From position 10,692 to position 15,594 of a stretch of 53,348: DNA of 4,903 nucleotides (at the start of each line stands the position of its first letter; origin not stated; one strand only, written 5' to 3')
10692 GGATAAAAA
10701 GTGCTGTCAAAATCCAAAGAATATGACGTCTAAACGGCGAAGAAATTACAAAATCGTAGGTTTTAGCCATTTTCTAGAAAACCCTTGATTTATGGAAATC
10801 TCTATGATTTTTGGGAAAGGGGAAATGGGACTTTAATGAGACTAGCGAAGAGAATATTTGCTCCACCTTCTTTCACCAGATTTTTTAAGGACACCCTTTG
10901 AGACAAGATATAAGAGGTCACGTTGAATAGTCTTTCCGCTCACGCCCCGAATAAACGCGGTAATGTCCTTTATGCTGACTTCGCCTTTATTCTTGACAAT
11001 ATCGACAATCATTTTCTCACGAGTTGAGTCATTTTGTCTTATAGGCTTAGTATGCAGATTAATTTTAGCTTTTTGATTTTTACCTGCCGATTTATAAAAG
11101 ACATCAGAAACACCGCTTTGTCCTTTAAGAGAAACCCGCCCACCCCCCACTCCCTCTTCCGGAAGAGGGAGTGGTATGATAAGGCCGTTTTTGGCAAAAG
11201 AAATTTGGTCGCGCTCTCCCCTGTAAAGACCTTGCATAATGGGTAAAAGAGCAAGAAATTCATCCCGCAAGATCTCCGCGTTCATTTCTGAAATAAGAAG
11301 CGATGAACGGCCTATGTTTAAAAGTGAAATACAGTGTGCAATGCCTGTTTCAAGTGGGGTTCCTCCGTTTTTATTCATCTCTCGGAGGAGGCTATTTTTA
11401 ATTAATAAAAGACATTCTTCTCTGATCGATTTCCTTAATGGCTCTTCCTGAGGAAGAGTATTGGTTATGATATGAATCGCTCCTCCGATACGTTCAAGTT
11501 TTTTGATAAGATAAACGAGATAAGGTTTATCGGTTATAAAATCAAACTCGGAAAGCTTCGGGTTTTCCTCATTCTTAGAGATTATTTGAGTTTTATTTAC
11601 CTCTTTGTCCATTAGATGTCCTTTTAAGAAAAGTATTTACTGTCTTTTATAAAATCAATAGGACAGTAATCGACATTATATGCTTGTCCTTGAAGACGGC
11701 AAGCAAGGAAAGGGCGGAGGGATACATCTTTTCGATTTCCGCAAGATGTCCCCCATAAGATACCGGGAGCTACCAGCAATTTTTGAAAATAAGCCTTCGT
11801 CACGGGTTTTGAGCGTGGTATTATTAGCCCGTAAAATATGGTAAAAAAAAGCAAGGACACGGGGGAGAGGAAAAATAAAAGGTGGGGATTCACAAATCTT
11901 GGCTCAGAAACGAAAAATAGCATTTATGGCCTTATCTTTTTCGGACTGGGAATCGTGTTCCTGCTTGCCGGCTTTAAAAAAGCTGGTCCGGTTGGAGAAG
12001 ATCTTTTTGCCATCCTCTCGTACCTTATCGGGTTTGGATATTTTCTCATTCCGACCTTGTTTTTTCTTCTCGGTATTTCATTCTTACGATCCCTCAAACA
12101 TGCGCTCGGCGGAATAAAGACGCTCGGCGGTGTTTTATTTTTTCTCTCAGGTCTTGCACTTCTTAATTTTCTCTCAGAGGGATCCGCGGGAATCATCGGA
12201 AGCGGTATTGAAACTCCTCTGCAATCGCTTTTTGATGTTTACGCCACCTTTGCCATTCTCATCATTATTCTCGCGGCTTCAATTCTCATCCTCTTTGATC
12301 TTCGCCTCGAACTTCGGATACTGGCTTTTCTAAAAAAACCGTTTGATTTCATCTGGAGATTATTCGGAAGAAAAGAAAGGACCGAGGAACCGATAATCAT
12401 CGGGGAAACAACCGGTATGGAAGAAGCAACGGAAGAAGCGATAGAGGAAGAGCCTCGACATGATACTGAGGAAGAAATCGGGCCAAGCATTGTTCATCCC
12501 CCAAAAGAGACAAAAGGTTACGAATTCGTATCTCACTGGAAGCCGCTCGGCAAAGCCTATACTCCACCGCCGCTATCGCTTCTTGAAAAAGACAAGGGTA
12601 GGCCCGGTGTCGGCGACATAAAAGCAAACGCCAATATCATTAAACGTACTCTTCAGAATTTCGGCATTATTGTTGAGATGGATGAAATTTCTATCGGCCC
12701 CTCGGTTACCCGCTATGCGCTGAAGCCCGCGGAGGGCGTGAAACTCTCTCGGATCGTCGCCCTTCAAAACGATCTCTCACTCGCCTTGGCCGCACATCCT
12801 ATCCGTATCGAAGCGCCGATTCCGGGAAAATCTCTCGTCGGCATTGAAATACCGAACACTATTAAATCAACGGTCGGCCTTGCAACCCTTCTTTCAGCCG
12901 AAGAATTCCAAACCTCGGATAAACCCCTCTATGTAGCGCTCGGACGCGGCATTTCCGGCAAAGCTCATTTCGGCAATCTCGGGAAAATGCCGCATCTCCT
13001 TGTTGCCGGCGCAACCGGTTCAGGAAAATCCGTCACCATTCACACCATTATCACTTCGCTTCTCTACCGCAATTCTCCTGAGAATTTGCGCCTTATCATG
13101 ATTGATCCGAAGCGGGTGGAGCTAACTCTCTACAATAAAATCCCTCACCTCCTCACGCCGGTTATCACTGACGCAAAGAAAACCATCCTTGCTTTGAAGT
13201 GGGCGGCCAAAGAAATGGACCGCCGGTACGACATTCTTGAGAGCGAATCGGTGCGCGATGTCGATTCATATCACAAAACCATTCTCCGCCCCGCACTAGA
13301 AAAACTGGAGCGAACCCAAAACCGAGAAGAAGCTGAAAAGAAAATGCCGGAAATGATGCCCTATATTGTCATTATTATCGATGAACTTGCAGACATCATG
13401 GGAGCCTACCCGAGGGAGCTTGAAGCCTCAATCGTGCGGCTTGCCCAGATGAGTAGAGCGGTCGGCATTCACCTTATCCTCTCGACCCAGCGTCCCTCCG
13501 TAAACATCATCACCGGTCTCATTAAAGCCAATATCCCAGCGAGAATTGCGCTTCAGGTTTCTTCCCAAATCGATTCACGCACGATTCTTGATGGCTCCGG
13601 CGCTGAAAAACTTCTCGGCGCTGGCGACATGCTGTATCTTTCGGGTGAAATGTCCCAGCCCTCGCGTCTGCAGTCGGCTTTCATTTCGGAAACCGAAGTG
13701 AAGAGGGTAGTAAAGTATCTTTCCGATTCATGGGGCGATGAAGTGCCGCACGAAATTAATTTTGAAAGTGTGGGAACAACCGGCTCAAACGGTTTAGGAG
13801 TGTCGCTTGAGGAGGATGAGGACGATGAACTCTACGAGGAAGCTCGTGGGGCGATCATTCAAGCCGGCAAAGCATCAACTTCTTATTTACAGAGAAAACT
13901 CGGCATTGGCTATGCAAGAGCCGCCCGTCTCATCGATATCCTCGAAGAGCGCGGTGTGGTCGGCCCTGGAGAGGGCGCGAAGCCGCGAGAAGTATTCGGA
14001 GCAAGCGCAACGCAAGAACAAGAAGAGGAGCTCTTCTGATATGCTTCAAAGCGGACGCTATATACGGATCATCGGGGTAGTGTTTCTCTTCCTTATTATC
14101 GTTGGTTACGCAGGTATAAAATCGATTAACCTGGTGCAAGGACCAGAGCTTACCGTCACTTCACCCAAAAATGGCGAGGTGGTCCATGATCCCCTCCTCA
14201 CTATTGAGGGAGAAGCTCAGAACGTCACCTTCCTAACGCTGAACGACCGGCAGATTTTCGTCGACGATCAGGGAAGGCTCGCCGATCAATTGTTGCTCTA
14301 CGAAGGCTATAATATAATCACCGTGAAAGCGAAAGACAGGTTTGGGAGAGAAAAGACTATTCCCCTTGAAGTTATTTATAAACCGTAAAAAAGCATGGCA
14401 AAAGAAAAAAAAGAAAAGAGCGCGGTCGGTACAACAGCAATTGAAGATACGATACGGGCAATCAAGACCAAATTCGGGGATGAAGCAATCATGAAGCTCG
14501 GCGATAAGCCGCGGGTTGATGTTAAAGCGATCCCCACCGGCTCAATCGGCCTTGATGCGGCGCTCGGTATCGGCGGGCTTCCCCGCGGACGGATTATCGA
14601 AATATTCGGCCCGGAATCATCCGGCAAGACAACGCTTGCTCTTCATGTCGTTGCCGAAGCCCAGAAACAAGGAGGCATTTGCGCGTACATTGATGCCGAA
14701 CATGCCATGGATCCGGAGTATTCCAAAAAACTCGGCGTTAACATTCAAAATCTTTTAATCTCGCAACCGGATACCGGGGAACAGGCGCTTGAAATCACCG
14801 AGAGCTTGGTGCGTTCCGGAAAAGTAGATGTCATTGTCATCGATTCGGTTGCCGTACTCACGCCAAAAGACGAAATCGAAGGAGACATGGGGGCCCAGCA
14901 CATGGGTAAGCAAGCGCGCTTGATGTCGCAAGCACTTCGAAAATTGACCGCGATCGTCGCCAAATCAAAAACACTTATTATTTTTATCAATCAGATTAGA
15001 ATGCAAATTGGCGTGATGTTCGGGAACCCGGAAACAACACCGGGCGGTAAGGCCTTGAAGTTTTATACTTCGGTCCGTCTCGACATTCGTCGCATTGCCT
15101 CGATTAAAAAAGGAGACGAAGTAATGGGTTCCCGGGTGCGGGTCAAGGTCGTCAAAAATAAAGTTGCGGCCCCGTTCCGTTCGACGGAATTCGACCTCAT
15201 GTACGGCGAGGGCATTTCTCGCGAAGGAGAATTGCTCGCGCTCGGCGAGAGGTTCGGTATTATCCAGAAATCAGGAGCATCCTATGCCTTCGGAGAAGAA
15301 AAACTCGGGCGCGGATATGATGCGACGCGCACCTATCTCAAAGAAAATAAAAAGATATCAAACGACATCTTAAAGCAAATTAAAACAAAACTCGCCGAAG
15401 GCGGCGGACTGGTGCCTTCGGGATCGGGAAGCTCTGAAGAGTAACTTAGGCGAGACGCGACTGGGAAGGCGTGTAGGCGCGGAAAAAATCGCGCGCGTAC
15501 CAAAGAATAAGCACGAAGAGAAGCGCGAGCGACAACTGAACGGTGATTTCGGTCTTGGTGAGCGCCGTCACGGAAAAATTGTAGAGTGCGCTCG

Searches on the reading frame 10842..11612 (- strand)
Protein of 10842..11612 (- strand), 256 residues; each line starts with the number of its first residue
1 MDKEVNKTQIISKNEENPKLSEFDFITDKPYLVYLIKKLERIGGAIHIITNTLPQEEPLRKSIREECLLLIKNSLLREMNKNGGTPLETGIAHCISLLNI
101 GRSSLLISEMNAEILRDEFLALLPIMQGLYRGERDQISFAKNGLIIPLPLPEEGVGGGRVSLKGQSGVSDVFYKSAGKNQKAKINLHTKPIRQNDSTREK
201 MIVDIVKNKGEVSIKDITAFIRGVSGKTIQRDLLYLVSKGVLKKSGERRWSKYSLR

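Call 89: search_protein_families(library=pfam, proteins=[window:10842-11612:-], max_evalue=0.001)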
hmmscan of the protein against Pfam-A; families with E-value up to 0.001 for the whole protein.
window:10842-11612:- (256 aa): 1 family
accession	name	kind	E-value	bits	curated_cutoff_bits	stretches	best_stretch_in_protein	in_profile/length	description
PF08220.18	HTH_DeoR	-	1.1e-06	28.7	21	1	198-244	1-46/57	DeoR-like helix-turn-helix domain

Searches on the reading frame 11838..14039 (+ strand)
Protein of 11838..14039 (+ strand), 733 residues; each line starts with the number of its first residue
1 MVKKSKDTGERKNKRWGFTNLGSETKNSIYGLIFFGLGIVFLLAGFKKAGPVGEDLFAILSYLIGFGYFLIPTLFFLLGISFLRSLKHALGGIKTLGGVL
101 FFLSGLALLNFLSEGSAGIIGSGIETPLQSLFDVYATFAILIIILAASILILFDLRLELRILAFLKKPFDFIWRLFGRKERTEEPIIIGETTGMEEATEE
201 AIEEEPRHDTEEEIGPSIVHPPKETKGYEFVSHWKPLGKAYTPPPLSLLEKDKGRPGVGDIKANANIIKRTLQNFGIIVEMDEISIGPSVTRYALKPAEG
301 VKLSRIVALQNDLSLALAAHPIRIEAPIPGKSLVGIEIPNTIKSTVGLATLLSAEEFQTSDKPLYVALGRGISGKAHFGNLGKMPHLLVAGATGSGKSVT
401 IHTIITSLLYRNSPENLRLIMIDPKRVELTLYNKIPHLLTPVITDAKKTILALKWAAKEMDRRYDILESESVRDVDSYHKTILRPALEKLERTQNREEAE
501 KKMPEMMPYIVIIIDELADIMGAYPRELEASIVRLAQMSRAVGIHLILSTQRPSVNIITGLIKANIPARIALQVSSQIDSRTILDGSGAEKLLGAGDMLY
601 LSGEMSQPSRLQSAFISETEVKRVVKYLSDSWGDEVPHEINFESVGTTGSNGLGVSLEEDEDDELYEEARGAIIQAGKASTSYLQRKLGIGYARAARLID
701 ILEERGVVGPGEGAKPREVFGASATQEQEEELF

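Call 89: search_protein_families(library=pfam, proteins=[window:11838-14039:+], max_evalue=0.001)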
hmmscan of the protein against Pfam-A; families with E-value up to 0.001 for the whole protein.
window:11838-14039:+ (733 aa): 5 families
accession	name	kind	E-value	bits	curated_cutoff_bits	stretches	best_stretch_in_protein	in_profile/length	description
PF01580.24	FtsK_SpoIIIE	-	1.2e-58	198.6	24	1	349-555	3-221/221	FtsK/SpoIIIE family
PF17854.6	FtsK_alpha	-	8.9e-28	96.9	22.9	1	244-340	2-101/101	FtsK alpha domain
PF09397.16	FtsK_gamma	-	5.9e-26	90.4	30.6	1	661-720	2-61/63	Ftsk gamma domain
PF13491.11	FtsK_4TM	-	2.7e-06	27.6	23.1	1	49-156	47-162/171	4TM region of DNA translocase FtsK/SpoIIIE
PF01935.23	DUF87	-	4.3e-05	24.2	23.2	1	386-424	25-60/220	Helicase HerA, central domain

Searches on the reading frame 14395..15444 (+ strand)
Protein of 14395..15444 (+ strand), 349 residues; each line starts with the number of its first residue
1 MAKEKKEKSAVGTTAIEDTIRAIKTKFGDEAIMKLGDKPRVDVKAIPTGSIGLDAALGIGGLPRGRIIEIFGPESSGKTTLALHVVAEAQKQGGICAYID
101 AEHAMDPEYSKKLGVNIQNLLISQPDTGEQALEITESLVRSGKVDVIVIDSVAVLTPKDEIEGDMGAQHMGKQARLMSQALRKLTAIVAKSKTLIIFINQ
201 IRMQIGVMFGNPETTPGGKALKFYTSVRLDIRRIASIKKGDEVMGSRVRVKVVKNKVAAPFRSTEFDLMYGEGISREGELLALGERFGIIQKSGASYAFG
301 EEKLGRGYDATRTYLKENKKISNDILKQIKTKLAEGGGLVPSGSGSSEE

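Call 89: search_protein_families(library=pfam, proteins=[window:14395-15444:+], max_evalue=0.001)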
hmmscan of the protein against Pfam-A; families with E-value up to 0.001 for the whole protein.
window:14395-15444:+ (349 aa): 10 families
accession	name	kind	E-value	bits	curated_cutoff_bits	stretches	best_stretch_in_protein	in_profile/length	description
PF00154.27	RecA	-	6.5e-137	455.6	27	1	15-275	2-262/262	recA bacterial DNA recombination protein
PF21096.2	RecA_C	-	1.5e-14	54.3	27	1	278-333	1-56/57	RecA C-terminal domain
PF08423.17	Rad51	-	3.1e-10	40.2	22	1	40-233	2-211/244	Rad51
PF06745.19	ATPase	-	2.1e-09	37.5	26.6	1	46-120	1-77/231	KaiC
PF01637.24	ATPase_2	-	8.6e-06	26.2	33.2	1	66-201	21-119/225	ATPase domain predominantly from Archaea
PF02283.22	CobU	-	1.4e-05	25.2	27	1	70-205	3-129/168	Cobinamide kinase / cobinamide phosphate guanyltransferase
PF13191.12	AAA_16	-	0.00019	22.4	32.6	1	61-200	20-140/167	AAA ATPase domain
PF13481.12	AAA_25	-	0.0002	21.5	27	0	60-160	28-160/195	AAA domain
PF00005.33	ABC_tran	-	0.00028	21.9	25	1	62-156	8-80/137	ABC transporter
PF13401.12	AAA_22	-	0.00028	21.6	27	1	66-155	6-96/130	AAA domain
